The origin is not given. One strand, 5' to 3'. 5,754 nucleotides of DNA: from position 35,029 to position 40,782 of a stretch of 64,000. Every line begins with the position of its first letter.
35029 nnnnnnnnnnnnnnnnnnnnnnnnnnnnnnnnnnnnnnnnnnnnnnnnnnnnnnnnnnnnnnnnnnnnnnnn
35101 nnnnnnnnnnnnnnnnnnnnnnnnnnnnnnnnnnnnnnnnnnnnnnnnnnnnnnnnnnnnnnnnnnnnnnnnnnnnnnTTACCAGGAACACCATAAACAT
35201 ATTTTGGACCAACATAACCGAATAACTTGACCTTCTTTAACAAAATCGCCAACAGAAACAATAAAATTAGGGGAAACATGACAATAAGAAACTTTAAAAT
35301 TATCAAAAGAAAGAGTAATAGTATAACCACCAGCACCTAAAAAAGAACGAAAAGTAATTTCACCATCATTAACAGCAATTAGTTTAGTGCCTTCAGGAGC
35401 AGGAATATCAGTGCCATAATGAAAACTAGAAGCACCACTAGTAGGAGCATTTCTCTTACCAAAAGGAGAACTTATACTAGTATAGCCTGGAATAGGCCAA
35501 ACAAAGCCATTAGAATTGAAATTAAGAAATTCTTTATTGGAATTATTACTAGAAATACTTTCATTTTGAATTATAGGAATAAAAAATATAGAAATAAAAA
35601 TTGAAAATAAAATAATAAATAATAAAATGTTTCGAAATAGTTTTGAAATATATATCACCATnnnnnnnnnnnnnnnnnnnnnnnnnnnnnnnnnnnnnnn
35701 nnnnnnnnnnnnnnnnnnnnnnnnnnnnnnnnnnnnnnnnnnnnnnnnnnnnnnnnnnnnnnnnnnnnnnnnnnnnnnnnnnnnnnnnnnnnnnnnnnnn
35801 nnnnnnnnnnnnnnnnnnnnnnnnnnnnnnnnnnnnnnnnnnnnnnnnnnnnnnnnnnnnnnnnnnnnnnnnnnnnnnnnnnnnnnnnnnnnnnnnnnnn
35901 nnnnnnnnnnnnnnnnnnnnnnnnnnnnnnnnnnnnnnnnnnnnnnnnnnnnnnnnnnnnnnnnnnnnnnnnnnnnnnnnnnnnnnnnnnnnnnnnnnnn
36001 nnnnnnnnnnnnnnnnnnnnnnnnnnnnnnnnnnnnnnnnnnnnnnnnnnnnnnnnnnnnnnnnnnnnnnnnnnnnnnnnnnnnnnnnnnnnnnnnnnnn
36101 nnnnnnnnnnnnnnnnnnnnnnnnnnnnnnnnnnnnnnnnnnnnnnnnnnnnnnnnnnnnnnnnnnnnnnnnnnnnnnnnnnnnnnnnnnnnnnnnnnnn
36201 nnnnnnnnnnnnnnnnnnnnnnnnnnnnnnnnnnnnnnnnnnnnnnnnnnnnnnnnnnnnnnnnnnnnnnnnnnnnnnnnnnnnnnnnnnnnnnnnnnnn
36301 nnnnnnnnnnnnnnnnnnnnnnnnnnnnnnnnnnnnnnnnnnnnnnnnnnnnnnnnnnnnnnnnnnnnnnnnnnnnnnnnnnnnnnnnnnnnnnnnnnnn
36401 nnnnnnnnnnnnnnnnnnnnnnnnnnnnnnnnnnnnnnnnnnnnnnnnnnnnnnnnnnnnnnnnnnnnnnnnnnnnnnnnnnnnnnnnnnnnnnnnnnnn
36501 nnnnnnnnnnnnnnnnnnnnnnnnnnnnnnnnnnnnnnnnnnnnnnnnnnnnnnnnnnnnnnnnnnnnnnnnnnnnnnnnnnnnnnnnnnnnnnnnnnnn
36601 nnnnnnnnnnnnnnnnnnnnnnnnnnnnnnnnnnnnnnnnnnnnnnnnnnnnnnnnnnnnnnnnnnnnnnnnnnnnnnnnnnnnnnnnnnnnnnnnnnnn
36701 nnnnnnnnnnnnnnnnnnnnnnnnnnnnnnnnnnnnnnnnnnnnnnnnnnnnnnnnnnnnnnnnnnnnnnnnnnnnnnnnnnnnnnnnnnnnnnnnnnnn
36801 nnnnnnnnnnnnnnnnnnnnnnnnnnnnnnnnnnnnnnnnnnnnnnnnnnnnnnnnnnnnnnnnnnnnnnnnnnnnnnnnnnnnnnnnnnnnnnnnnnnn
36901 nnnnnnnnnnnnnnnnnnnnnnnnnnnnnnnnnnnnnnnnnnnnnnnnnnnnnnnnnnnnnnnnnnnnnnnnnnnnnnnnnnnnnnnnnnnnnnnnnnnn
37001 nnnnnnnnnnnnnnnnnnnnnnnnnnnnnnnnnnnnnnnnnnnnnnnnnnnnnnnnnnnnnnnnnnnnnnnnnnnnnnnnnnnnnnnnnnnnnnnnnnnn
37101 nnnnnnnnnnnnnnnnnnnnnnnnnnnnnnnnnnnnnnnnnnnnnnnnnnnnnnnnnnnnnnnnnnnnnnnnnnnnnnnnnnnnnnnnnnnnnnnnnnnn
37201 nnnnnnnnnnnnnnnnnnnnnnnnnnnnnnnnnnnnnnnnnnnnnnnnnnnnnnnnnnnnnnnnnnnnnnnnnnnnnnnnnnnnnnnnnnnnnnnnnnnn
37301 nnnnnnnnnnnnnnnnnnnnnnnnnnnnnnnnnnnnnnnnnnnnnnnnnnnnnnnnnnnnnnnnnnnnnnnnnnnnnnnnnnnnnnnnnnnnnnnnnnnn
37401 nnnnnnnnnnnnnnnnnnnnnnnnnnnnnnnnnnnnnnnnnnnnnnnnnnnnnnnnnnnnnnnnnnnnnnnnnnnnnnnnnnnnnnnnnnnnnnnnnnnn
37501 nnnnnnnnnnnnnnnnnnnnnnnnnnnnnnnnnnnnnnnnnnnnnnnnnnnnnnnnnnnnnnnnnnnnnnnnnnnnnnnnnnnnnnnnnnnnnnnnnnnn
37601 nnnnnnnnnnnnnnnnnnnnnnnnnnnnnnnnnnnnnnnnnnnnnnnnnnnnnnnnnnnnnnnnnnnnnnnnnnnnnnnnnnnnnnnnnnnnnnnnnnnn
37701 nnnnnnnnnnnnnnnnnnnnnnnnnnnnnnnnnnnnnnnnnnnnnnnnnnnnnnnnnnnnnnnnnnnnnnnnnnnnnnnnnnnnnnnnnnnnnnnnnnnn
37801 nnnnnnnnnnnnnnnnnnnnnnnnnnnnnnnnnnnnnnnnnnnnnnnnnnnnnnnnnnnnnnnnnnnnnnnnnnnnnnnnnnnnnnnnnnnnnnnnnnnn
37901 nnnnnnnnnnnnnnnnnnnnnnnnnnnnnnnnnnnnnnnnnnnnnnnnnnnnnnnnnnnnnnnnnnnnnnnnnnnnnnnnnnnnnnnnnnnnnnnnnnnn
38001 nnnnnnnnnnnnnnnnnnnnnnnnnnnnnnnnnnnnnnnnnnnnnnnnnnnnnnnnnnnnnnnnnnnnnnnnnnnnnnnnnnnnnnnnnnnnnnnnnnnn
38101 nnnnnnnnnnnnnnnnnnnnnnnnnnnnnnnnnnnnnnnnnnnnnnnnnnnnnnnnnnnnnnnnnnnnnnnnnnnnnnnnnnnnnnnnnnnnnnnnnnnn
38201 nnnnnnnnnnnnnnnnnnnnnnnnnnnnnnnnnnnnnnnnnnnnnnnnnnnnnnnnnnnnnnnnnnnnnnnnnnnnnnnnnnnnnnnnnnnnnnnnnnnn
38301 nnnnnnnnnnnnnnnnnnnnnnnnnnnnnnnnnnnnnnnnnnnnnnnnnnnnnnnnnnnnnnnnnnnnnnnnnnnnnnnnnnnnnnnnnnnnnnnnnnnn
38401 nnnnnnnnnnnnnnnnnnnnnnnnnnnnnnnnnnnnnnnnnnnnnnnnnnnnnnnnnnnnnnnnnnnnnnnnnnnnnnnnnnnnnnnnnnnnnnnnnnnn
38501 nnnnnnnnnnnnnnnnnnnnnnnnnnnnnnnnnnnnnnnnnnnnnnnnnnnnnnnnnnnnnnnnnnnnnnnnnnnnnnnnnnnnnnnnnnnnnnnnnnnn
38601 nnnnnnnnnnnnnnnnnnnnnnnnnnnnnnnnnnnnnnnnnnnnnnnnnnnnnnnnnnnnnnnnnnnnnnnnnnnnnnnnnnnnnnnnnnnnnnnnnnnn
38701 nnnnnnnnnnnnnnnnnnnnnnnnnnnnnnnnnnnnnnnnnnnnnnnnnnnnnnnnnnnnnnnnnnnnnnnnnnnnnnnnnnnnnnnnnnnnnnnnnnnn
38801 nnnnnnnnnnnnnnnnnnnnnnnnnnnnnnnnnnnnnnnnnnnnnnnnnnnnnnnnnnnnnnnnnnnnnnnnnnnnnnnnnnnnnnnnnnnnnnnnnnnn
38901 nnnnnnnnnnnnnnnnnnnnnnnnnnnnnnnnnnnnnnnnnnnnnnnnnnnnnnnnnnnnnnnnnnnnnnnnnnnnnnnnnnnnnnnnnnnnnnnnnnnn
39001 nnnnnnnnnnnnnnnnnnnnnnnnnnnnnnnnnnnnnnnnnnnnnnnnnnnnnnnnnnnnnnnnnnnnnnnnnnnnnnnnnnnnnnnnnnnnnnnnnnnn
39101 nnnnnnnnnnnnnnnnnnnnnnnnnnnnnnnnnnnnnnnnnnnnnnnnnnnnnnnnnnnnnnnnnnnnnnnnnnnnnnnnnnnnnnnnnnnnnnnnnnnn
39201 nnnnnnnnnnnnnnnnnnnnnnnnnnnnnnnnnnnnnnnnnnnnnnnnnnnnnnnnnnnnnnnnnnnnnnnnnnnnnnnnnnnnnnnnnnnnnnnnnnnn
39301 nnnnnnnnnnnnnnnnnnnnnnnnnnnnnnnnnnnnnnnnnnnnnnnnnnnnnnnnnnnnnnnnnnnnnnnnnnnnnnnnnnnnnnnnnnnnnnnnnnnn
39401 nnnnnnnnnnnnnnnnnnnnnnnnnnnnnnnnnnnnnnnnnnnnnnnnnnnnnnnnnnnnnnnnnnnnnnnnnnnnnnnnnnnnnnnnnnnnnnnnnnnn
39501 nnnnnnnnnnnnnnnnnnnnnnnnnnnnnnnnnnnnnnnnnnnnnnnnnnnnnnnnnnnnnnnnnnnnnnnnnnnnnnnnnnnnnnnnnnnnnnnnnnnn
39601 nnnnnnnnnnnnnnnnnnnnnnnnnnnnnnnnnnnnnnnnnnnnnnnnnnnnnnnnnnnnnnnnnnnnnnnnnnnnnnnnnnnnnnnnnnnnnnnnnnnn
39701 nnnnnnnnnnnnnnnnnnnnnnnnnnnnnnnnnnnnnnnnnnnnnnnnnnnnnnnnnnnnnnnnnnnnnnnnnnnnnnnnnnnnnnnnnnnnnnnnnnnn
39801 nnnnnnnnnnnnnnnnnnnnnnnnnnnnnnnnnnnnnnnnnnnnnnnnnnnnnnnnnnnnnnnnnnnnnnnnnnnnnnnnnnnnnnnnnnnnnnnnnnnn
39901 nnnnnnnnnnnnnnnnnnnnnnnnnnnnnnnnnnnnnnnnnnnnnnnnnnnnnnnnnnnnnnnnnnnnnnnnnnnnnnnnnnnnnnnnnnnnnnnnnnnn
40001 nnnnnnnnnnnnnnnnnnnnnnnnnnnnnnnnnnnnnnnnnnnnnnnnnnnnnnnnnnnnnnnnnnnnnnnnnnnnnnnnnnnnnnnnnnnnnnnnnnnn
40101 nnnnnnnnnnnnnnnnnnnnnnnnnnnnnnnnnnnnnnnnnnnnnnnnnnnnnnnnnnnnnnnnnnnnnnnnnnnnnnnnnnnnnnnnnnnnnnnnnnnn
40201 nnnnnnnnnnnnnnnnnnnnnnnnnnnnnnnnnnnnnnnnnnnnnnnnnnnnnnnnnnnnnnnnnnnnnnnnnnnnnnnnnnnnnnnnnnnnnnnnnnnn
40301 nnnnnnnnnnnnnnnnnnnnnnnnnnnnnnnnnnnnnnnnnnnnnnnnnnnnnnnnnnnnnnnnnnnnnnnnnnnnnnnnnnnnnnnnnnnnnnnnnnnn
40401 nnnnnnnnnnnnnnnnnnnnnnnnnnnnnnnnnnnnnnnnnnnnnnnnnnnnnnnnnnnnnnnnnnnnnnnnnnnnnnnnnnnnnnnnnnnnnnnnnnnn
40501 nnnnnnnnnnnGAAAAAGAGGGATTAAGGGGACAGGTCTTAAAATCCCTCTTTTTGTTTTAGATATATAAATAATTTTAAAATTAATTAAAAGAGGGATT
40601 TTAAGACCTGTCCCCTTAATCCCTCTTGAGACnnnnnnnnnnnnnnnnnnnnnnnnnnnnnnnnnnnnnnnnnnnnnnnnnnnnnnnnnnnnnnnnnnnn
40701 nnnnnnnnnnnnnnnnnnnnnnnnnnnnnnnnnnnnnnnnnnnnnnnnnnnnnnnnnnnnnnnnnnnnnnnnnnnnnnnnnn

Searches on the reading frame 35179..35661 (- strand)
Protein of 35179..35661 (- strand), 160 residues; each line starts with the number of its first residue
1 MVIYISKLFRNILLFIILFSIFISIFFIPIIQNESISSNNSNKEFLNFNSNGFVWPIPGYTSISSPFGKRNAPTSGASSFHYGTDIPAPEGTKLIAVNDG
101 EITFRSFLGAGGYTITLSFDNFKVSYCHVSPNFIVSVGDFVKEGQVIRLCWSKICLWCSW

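Call 97: search_protein_families(library=pfam, proteins=[window:35179-35661:-], max_evalue=0.001)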
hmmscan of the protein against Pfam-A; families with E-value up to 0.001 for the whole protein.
window:35179-35661:- (160 aa): 1 family
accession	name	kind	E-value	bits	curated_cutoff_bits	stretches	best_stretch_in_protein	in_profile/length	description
PF01551.29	Peptidase_M23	-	8.7e-12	45.5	28.7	1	80-147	2-69/96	Peptidase family M23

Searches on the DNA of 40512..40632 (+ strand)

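Call 100: search_dna_similar(query=window:40512-40632:+, collection=plasmids, mode=distant, max_evalue=10, max_rows=15)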
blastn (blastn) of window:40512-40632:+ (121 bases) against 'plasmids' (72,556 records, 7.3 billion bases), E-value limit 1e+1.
Records with a match: 282; places in all: 302; records where one place covers at least 80% of the query: 0.
Best place of each record, by identity: >=99% 8; 95-99% 7; 90-95% 30; 80-90% 230; 60-80% 7.
By first word of the organism name: Acinetobacter 64; Bacillus 58; Borreliella 30; Priestia 19; Clostridium 15; Clostridioides 12; Candidatus 11; Ligilactobacillus 7; Lactobacillus 5; Arsenophonus 4; and 41 more.
By predicted mobility (MOB-suite, as given by PLSDB): non-mobilizable 176; mobilizable 64; conjugative 42.
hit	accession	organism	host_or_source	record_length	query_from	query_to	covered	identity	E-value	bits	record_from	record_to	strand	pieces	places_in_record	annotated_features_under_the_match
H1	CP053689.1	Arthrobacter citreus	pure culture,soil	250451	40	96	47%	79.0%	4e+0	38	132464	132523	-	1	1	NUDIX hydrolase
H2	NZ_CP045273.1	Priestia megaterium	pure culture,Paper surface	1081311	28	80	44%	84.9%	4e-6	58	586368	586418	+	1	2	none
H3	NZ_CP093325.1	Bacillus sp. N5-665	whole organism,peat soil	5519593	40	96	47%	77.2%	3e-1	41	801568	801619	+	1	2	none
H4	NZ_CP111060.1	Chondrinema litorale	Seaweed,red alga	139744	48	93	38%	83.0%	7e-3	46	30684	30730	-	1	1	BfmA/BtgA family mobilization protein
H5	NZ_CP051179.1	Planococcus glaciei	Homo sapiens,acute appendicitis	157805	36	81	38%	83.0%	1e+0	40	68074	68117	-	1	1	none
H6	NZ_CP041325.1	Planococcus glaciei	Homo sapiens,cell culture,blood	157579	36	81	38%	83.0%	1e+0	40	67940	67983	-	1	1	none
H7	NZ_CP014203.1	Clostridium baratii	Microbial isolate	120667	37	81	37%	84.4%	7e-3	47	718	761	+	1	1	none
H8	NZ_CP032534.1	Priestia megaterium NCT-2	contaminated soil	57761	38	78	34%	90.2%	5e-5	54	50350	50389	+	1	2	none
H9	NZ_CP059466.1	Priestia megaterium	Prokaryotes,soil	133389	38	78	34%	90.2%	5e-5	54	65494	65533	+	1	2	none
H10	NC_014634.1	Ilyobacter polytropus DSM 2926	marine mud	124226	47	91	37%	82.2%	1e+0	40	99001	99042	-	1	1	none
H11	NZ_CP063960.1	Clostridium botulinum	Bovine,feces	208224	48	95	40%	77.1%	4e+0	38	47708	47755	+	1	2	site-specific DNA-methyltransferase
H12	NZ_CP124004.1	Borreliella yangtzensis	Bacterial isolate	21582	45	92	40%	77.1%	4e+0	38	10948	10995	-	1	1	plasmid maintenance protein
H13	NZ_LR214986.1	Mycoplasmopsis cynos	Dog,lung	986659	46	93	40%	75.5%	4e+0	38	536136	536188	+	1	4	MAG5620 family putative phospho-sugar mutase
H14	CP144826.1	Candidatus Stammera capleta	insect metagenome,tissue sample,midgut ...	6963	48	91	36%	82.2%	1e+0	39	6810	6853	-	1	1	record has no annotation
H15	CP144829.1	Candidatus Stammera capleta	insect metagenome,tissue sample,midgut ...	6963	48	91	36%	82.2%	1e+0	39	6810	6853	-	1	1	record has no annotation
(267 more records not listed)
